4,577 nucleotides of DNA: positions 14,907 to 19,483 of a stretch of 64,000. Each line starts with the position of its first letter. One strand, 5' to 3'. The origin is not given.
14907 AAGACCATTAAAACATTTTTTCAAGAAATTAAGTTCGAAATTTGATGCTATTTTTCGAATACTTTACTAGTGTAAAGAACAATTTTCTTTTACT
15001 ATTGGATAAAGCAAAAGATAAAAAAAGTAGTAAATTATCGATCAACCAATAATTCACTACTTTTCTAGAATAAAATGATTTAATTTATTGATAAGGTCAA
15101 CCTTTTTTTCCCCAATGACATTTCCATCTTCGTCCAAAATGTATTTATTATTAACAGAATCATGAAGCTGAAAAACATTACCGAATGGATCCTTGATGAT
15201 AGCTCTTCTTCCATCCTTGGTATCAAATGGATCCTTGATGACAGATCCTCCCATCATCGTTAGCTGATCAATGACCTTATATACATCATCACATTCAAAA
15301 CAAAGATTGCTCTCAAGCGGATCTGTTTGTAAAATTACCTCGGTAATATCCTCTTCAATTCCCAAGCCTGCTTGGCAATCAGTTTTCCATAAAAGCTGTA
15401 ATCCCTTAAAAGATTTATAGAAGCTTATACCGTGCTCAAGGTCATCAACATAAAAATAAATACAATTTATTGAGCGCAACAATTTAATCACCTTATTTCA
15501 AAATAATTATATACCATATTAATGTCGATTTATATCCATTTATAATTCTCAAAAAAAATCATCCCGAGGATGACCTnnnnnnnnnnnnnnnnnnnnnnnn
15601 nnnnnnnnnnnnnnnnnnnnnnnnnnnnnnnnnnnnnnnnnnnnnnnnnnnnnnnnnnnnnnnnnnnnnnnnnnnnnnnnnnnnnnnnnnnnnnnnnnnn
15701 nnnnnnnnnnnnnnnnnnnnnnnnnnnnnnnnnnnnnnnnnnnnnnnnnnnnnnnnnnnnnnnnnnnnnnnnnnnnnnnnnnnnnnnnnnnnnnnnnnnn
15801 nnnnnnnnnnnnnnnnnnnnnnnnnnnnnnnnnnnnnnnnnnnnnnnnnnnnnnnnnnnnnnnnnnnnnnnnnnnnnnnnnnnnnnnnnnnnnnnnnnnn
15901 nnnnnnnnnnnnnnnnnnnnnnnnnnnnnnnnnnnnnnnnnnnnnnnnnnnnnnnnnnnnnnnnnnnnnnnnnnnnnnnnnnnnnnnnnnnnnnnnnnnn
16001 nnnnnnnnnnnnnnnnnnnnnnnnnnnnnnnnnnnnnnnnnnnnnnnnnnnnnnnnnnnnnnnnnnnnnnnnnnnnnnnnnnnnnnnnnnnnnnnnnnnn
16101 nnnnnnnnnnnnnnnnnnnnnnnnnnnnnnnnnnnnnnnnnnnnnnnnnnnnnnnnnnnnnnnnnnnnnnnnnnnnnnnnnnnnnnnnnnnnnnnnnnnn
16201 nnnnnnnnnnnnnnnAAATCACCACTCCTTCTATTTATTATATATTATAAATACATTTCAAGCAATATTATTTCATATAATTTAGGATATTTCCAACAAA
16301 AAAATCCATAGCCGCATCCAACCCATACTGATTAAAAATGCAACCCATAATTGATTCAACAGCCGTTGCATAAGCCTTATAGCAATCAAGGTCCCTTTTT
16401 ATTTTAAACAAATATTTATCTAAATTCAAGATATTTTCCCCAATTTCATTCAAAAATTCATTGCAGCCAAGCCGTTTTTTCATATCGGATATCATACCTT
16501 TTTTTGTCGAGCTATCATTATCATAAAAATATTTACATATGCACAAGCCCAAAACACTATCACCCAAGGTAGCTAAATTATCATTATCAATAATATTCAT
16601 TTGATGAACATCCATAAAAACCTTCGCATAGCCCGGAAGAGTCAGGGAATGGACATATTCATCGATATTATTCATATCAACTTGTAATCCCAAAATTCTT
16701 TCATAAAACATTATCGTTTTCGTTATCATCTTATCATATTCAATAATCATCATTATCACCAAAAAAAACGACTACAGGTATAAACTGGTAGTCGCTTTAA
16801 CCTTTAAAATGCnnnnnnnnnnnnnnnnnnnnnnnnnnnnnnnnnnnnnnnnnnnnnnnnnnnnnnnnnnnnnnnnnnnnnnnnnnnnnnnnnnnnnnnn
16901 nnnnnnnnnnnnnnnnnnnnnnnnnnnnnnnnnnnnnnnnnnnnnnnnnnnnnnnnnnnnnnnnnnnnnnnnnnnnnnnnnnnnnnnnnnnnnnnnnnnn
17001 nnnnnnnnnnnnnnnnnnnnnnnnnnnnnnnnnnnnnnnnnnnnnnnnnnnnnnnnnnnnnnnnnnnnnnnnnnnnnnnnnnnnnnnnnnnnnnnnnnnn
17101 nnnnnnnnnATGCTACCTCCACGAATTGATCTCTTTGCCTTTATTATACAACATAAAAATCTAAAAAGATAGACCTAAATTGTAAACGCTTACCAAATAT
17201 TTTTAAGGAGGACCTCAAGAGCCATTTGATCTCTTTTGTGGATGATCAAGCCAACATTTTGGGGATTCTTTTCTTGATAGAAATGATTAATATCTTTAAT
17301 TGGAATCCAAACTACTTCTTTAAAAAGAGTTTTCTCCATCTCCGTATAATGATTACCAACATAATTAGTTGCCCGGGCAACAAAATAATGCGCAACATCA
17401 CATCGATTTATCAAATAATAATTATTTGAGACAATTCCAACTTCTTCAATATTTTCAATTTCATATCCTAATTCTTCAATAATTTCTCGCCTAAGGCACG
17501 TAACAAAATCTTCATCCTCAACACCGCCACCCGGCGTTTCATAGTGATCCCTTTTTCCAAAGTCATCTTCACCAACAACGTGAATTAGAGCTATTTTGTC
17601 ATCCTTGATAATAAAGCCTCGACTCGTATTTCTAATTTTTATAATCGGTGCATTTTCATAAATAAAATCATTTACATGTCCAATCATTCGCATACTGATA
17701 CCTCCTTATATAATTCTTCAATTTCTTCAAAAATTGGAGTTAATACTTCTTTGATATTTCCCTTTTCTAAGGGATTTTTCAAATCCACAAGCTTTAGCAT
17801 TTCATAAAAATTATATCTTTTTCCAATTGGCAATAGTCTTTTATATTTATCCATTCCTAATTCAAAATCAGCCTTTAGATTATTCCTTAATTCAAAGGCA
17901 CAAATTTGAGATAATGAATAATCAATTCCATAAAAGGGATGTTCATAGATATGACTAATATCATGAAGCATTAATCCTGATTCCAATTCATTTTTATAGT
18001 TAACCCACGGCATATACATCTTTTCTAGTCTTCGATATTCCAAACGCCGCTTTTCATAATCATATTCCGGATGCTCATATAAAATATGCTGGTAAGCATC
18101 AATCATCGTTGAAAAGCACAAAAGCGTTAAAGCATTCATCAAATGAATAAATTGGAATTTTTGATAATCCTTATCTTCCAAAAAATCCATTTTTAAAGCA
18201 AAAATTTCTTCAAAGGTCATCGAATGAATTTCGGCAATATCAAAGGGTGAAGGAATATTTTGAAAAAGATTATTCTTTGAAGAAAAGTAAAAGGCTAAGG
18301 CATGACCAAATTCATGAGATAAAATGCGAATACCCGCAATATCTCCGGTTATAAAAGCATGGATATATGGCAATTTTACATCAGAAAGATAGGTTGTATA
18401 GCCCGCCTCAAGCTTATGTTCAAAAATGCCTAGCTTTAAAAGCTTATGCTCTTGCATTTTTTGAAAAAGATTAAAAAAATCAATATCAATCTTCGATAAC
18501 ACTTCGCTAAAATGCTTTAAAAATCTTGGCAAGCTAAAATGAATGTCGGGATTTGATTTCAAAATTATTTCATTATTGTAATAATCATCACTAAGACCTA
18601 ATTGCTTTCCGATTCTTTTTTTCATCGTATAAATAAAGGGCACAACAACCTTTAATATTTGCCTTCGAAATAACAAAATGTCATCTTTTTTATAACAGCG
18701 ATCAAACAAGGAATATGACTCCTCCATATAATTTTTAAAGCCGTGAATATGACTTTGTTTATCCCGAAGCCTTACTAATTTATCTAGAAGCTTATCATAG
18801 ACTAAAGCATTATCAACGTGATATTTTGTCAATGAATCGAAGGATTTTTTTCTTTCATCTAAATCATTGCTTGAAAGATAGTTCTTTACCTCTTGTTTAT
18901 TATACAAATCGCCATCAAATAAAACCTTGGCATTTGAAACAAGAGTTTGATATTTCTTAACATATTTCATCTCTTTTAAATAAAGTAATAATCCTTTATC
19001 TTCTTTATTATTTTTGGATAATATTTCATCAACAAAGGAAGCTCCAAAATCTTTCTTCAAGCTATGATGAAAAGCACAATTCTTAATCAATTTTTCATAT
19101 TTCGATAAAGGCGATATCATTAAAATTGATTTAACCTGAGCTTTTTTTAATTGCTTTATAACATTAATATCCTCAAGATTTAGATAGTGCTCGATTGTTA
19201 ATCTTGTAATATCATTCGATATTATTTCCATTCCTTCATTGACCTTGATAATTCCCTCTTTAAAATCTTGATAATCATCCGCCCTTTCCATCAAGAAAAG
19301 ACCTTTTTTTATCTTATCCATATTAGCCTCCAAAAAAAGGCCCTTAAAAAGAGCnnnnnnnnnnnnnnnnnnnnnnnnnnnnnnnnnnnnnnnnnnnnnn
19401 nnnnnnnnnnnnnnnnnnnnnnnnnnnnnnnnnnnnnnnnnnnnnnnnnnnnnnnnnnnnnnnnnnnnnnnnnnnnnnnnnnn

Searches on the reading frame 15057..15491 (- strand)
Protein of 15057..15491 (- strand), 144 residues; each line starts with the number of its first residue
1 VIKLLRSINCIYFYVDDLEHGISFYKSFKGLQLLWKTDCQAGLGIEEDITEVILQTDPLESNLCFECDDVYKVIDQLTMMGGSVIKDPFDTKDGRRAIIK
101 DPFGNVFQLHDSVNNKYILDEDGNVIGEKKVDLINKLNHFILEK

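Call 84: search_protein_families(library=pfam, max_evalue=1e-8, proteins=[window:15057-15491:-])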
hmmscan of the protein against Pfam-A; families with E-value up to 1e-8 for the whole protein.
window:15057-15491:- (144 aa): 1 family
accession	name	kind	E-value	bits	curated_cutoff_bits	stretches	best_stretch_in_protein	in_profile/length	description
PF00903.31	Glyoxalase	-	4.2e-12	46.9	20.6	1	8-109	2-121/121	Glyoxalase/Bleomycin resistance protein/Dioxygenase superfamily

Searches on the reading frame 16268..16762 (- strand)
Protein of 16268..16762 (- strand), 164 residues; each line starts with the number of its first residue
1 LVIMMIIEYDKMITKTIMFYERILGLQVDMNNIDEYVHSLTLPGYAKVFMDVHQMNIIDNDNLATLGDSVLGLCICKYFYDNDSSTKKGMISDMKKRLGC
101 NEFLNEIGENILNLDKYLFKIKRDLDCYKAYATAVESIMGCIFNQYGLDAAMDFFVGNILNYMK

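Call 84: search_protein_families(library=pfam, max_evalue=1e-8, proteins=[window:16268-16762:-])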
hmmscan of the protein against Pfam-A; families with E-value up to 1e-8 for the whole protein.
window:16268-16762:- (164 aa): 2 families
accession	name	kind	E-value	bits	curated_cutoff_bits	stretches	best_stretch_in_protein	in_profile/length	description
PF00636.31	Ribonuclease_3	-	4e-13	50.4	27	1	62-145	2-100/102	Ribonuclease III domain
PF14622.11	Ribonucleas_3_3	-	6.7e-11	42.9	35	1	59-161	21-126/128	Ribonuclease-III-like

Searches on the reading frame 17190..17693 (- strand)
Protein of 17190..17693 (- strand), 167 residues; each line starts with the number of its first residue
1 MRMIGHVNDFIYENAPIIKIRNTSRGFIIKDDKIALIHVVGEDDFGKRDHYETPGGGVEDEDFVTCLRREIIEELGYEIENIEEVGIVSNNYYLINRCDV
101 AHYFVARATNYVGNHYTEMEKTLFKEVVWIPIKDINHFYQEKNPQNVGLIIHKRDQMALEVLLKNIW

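Call 84: search_protein_families(library=pfam, max_evalue=1e-8, proteins=[window:17190-17693:-])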
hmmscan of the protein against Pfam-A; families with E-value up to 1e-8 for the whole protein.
window:17190-17693:- (167 aa): 1 family
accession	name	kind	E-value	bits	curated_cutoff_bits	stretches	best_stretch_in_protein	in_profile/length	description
PF00293.34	NUDIX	-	1.5e-10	41.6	21.1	1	28-138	9-121/134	NUDIX domain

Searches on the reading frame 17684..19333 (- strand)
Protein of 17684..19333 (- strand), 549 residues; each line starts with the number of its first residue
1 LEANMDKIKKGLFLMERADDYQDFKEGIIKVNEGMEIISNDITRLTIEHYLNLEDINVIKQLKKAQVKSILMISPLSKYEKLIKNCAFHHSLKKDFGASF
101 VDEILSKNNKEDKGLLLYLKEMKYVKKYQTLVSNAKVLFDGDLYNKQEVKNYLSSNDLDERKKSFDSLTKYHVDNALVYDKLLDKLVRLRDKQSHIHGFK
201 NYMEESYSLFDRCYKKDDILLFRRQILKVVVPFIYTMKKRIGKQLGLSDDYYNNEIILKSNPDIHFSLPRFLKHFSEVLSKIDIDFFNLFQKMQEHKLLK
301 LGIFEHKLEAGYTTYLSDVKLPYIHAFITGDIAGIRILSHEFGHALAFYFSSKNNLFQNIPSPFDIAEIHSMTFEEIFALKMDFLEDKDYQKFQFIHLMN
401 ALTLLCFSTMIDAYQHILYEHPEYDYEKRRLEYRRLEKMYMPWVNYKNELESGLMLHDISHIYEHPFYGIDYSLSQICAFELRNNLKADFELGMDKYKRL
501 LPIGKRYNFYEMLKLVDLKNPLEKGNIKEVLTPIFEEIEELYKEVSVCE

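Call 84: search_protein_families(library=pfam, max_evalue=1e-8, proteins=[window:17684-19333:-])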
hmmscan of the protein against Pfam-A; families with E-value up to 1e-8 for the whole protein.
window:17684-19333:- (549 aa): 1 family
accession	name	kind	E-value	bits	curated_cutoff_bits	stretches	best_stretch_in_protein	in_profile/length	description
PF01432.26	Peptidase_M3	-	2.4e-16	60.6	27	1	335-525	241-450/457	Peptidase family M3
